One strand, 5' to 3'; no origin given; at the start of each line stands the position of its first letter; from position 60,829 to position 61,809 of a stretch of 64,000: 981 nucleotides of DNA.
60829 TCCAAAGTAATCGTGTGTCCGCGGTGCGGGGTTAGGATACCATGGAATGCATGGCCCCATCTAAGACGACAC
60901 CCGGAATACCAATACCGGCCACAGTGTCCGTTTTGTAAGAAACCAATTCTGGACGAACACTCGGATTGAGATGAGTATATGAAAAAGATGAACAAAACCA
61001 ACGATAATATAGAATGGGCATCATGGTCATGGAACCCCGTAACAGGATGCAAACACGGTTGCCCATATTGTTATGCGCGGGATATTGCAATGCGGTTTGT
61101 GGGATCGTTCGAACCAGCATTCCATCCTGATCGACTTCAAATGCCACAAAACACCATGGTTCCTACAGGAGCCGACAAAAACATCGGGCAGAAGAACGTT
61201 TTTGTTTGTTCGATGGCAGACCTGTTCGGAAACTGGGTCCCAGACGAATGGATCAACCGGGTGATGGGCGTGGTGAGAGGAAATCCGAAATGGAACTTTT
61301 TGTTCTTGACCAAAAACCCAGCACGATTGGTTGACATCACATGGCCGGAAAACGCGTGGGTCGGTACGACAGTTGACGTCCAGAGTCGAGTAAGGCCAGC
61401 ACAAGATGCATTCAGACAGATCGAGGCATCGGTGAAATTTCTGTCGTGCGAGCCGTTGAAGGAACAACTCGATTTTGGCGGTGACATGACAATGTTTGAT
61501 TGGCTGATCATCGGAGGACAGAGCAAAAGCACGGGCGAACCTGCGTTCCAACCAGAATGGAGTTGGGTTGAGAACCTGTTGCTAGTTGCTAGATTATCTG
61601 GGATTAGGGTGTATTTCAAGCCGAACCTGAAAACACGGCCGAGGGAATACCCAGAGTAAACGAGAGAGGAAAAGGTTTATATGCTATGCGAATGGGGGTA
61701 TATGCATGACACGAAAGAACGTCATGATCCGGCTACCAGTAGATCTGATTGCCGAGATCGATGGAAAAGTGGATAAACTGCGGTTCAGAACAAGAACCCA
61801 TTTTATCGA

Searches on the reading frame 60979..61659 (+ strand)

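Call 93: search_protein_families(library=phrogs, proteins=[window:60979-61659:+], max_evalue=0.01)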
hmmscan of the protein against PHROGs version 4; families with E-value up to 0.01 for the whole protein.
window:60979-61659:+ (226 aa): 2 families
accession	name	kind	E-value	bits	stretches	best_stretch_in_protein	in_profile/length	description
phrog_2045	-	unknown function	9.1e-52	177.3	1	8-222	4-237/299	-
phrog_13321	-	unknown function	3.3e-07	30.8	1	5-41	33-69/307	-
